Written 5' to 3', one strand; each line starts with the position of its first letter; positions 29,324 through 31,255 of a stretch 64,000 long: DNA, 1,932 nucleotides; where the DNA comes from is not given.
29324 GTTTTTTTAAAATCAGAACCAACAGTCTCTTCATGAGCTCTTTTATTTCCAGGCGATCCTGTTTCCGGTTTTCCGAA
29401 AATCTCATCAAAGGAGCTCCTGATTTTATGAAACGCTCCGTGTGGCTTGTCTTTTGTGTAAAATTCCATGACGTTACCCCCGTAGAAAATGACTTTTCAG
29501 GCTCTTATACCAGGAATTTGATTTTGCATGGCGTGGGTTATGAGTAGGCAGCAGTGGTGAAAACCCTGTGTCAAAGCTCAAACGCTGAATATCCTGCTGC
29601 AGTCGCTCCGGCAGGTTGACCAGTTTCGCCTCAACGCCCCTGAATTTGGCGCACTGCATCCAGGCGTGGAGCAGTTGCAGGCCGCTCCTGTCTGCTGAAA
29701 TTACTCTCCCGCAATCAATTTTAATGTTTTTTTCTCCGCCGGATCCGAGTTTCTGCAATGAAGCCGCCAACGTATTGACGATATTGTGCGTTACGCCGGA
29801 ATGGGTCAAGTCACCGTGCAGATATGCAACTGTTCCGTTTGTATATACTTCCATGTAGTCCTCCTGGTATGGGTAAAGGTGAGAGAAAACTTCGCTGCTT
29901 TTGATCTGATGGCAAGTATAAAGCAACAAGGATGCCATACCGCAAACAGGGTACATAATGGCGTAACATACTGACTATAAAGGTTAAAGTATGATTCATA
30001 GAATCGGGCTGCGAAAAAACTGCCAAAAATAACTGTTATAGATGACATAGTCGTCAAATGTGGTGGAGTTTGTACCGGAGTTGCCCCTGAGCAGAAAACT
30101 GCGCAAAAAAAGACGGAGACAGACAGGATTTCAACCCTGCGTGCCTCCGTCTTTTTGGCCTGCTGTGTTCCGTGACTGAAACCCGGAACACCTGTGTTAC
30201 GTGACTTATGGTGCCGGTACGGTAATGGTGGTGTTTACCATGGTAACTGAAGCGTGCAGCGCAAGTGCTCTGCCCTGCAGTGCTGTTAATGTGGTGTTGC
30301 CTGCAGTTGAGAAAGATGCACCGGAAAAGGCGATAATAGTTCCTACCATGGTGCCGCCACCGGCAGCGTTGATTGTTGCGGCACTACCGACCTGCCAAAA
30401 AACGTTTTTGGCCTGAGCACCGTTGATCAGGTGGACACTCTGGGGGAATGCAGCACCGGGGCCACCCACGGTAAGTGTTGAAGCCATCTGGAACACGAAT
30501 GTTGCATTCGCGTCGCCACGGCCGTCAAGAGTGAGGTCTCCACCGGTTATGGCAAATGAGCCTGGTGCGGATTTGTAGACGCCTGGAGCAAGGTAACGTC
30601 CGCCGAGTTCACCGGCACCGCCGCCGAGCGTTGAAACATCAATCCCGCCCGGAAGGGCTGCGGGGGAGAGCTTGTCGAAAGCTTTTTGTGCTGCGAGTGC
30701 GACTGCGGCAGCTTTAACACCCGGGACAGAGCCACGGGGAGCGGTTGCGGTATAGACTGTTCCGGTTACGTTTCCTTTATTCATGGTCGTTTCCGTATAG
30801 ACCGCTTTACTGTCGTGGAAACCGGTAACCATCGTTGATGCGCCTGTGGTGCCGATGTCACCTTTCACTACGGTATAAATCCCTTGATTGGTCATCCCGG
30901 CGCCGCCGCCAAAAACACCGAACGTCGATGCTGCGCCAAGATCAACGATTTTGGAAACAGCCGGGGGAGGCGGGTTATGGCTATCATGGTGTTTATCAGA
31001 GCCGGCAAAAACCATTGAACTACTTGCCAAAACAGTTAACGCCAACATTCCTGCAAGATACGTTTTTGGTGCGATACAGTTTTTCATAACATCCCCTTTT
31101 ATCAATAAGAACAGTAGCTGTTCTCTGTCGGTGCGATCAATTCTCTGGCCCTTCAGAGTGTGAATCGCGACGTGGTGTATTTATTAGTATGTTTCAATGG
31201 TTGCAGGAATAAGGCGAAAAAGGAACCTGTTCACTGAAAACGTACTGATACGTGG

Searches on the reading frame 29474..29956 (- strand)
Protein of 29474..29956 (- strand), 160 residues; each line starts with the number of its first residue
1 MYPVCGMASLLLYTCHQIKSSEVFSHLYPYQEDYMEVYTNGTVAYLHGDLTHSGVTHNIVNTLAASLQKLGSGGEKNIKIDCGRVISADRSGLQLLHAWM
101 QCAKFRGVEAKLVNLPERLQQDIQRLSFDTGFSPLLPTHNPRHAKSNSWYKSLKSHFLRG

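Call 13: search_protein_families(library=pfam, proteins=[window:29474-29956:-], max_evalue=0.01)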
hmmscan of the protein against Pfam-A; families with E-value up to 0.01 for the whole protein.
window:29474-29956:- (160 aa): 2 families
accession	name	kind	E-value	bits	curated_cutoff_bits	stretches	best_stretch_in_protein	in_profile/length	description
PF13466.11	STAS_2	-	1.7e-08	34.9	29.2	1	46-128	3-79/80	STAS domain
PF01740.26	STAS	-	4.2e-06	26.9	22.6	1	57-135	21-99/106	STAS domain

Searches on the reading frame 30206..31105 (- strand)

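Call 15: search_protein_families(library=pfam, proteins=[window:30206-31105:-], max_evalue=0.01)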
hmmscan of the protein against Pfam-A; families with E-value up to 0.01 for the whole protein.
window:30206-31105:- (299 aa): 1 family
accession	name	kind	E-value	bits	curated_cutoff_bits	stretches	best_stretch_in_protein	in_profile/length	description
PF11999.13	Ice_binding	-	7.4e-48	163.4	28.7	1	67-295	3-208/208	Ice-binding-like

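Call 63: search_protein_families(library=ncbifam, proteins=[window:30206-31105:-], max_evalue=0.00001)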
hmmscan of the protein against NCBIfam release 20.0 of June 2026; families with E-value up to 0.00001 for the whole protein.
window:30206-31105:- (299 aa): 1 family
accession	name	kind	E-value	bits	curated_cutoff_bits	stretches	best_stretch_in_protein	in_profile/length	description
NF045625.1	IBP_CFB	equivalog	4.5e-14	52.4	400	1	47-292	59-273/275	ice-binding protein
